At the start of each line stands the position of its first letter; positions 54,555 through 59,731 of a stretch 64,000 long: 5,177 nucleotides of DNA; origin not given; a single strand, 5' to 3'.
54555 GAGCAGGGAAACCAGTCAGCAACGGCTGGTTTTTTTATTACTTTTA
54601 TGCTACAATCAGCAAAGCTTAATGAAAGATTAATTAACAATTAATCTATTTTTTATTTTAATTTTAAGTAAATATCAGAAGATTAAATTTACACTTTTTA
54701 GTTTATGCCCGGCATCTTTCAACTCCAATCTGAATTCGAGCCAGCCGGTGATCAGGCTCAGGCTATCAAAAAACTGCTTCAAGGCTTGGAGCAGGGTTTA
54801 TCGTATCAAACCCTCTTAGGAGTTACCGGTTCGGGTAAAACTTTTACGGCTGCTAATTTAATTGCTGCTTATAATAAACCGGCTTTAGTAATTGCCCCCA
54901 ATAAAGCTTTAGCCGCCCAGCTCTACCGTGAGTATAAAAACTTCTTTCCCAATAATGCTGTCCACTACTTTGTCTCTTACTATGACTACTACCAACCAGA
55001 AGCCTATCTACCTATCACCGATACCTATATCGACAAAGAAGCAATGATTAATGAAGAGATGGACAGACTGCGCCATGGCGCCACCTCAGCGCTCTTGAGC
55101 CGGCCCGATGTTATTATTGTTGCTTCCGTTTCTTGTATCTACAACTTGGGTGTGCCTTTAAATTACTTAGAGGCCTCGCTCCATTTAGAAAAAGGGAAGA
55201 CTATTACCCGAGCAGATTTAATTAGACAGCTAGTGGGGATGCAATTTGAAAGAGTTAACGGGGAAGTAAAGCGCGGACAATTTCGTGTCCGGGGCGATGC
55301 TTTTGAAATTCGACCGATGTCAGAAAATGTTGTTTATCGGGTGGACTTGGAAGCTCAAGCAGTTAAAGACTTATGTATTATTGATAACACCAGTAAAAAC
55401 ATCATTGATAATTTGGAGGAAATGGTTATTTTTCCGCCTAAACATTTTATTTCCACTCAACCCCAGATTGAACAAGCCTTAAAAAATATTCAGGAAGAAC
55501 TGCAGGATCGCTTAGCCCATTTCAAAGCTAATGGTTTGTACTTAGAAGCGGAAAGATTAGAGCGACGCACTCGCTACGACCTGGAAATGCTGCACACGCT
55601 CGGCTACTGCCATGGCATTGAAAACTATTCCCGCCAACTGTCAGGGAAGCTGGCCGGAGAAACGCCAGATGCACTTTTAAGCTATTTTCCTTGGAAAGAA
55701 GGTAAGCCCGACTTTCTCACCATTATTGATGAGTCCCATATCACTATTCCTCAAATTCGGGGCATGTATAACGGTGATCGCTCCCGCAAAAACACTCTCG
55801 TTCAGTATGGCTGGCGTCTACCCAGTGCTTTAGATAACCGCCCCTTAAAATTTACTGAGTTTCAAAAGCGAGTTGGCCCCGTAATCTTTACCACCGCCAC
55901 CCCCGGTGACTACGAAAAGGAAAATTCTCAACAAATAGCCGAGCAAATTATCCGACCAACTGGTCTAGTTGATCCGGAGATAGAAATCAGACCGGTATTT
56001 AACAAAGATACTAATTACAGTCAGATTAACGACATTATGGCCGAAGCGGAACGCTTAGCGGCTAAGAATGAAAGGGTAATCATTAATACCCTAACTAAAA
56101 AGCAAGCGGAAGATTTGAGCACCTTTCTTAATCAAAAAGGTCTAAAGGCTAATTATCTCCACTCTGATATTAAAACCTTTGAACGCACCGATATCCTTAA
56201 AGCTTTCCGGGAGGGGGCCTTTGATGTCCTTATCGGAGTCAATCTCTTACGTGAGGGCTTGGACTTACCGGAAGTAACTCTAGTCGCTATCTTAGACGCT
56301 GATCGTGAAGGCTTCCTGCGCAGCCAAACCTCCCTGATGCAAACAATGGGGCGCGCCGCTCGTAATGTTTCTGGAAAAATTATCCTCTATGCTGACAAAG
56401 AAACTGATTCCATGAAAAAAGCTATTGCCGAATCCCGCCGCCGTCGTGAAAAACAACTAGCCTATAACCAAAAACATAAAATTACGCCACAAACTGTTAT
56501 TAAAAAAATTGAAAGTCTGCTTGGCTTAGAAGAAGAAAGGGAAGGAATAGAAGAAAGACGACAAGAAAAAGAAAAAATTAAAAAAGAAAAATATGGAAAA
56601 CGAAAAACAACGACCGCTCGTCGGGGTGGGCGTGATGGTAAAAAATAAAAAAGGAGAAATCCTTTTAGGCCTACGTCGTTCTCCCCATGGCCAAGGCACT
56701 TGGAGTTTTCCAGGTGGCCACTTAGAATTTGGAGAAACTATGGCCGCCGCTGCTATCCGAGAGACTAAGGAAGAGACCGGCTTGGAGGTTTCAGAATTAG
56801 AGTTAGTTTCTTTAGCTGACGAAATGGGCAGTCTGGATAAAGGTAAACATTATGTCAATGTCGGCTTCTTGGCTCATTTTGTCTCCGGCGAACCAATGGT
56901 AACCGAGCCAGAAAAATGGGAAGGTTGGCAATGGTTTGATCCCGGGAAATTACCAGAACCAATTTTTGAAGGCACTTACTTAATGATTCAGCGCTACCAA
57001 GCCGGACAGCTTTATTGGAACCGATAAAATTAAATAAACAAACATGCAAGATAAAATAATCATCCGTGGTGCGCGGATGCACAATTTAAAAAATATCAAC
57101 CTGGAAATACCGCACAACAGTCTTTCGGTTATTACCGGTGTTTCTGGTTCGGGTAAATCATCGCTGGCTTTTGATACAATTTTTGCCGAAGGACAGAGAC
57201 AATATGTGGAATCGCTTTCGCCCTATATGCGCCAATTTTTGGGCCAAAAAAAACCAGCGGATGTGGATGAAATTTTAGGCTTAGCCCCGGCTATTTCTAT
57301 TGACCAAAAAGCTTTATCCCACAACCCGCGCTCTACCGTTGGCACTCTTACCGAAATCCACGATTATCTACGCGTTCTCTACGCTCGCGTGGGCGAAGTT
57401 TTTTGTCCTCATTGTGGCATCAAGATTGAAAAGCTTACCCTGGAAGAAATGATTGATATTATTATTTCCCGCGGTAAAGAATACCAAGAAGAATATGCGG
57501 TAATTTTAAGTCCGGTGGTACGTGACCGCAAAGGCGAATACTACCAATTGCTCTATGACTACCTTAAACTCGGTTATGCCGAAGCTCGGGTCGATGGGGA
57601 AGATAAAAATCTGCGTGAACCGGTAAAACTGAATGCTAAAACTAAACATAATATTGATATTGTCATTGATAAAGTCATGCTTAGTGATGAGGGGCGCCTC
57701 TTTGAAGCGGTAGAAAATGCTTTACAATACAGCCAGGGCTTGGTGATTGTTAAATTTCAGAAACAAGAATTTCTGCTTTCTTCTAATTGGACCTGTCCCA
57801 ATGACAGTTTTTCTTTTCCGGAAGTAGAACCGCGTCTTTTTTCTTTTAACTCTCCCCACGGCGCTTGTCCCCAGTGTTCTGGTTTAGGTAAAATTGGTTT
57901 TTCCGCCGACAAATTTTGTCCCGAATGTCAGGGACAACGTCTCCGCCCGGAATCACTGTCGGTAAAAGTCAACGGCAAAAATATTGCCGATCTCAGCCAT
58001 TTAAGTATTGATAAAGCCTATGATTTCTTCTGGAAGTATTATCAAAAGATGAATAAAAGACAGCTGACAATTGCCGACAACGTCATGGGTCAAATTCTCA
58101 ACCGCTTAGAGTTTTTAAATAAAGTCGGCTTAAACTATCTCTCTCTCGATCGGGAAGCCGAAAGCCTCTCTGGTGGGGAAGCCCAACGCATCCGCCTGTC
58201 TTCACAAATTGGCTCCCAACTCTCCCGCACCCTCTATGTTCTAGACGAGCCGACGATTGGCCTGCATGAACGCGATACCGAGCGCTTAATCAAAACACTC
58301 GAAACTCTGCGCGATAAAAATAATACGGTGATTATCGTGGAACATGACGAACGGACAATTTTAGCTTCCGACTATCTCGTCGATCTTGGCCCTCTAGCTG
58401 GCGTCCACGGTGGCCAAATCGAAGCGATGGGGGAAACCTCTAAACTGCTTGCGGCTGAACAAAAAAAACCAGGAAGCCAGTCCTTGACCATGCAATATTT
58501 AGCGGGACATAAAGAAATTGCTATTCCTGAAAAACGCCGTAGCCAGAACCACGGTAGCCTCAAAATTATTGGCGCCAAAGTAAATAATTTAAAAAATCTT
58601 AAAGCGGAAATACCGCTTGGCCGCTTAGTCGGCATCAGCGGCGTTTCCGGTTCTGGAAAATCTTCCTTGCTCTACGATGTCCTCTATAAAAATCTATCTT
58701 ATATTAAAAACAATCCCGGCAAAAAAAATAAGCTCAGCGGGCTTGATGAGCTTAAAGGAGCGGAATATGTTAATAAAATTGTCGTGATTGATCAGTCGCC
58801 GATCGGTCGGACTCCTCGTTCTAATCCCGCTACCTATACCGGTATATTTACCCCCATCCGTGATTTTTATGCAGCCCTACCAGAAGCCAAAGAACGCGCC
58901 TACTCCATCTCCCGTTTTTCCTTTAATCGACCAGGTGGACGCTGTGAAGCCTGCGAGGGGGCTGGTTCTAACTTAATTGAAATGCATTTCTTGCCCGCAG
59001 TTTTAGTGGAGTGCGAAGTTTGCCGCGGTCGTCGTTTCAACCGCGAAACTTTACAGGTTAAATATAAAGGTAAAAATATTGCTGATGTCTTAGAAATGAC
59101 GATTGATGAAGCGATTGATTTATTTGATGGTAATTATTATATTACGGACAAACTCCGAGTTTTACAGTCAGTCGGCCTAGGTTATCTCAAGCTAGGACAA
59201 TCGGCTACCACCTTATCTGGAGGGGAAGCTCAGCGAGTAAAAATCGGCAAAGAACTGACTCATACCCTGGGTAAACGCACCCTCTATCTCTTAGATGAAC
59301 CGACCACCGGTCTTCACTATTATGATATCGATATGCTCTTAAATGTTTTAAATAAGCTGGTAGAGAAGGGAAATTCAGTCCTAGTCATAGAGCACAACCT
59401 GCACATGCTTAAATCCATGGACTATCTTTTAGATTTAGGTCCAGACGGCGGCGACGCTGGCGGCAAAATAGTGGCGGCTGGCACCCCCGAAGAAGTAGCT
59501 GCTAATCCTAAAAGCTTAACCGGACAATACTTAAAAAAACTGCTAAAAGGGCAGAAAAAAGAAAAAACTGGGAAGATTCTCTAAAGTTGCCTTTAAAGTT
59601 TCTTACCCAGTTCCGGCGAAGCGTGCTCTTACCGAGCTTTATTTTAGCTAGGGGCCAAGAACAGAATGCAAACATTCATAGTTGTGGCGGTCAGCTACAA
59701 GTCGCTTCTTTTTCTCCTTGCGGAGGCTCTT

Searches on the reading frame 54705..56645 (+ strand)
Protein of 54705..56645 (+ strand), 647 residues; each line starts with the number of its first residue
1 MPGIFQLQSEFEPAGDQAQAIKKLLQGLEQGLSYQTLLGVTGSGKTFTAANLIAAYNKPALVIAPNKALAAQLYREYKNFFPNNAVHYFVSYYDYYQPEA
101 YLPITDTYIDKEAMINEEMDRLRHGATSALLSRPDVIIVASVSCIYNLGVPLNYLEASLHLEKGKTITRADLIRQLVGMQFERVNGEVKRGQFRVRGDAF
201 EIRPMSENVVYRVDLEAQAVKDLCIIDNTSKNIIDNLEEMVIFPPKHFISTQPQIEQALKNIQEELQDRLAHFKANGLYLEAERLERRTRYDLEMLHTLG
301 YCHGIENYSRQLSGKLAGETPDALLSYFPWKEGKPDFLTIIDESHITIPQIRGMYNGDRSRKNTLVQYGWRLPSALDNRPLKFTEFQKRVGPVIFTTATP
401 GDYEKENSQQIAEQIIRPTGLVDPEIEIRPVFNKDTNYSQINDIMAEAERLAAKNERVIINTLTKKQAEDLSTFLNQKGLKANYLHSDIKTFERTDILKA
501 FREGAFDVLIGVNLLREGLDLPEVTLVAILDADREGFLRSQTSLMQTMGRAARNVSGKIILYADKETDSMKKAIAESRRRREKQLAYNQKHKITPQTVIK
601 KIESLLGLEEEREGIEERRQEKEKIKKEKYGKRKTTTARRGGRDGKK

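Call 44: search_protein_families(library=pfam, proteins=[window:54705-56645:+], max_evalue=0.001)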
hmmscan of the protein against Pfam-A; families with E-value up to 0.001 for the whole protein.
window:54705-56645:+ (647 aa): 6 families
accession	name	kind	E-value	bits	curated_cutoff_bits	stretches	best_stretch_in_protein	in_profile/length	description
PF17757.6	UvrB_inter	-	9.3e-22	77.4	22.9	1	159-248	1-91/91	UvrB interaction domain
PF00271.37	Helicase_C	-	4.1e-21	75.7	23.5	1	451-554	11-109/110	Helicase conserved C-terminal domain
PF12344.14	UvrB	-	4.6e-21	74.8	27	1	561-602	1-42/43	Ultra-violet resistance protein B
PF04851.21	ResIII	-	1e-12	48.7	22.5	1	12-85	3-81/164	Type III restriction enzyme, res subunit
PF00270.35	DEAD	-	5.6e-08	33.1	26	1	16-84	3-72/167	DEAD/DEAH box helicase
PF13604.12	AAA_30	-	0.0007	19.8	27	0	16-78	5-67/191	AAA domain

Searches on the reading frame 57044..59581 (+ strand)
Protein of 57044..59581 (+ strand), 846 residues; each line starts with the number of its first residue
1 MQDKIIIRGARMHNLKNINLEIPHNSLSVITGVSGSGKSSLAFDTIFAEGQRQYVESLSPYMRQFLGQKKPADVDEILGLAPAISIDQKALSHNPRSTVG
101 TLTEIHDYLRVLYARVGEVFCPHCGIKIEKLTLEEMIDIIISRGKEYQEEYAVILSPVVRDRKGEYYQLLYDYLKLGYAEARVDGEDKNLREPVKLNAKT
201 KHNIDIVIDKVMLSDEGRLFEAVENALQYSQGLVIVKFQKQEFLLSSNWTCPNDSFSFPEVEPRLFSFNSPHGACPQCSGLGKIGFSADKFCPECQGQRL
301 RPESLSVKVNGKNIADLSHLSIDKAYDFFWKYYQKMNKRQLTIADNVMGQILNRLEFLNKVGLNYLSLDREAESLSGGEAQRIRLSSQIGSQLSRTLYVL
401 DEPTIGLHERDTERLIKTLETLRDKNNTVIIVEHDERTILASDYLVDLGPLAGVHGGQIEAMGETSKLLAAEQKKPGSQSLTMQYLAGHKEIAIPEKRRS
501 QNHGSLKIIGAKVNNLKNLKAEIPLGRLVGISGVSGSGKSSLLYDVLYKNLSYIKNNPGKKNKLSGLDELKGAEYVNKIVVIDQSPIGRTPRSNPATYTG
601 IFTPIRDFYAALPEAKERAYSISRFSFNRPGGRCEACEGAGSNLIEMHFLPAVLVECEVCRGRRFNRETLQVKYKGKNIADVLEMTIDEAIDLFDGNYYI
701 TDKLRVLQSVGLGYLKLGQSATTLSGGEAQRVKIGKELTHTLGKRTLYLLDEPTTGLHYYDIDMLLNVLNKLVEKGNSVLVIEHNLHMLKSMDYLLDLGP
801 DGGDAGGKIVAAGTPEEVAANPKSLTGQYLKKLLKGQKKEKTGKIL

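Call 44: search_protein_families(library=pfam, proteins=[window:57044-59581:+], max_evalue=0.001)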
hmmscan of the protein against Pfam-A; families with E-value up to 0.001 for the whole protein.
window:57044-59581:+ (846 aa): 11 families
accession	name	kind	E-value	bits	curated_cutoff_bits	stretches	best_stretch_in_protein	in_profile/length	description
PF17760.6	UvrA_inter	-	2.9e-23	82.3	23.3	1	132-239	2-108/109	UvrA interaction domain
PF00005.33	ABC_tran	-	3.9e-21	76.5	25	1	709-755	91-137/137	ABC transporter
PF02463.25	SMC_N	-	2.8e-12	47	40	0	7-446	7-209/220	RecF/RecN/SMC N terminal domain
PF20703.3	nSTAND1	-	4.6e-06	26.9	27.1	0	522-552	33-59/379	Novel STAND NTPase 1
PF13555.12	AAA_29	-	1.7e-05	24.9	27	0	20-41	17-38/61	P-loop containing region of AAA domain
PF13304.12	AAA_21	-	4.3e-05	24.2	27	0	372-431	235-295/304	AAA domain, putative AbiEii toxin, Type IV TA system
PF00684.25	DnaJ_CXXCXGXG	-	4.8e-05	24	32.7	0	272-298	41-64/65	DnaJ central domain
PF13191.12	AAA_16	-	5.7e-05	24.1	32.6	0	27-52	26-50/167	AAA ATPase domain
PF13175.12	AAA_15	-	0.00014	22.1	32.1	0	512-585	7-63/374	AAA ATPase domain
PF03193.22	RsgA_GTPase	-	0.00053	20.3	30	0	12-42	94-123/174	RsgA GTPase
PF13476.12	AAA_23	-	0.0009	20.4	27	0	4-41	1-35/201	AAA domain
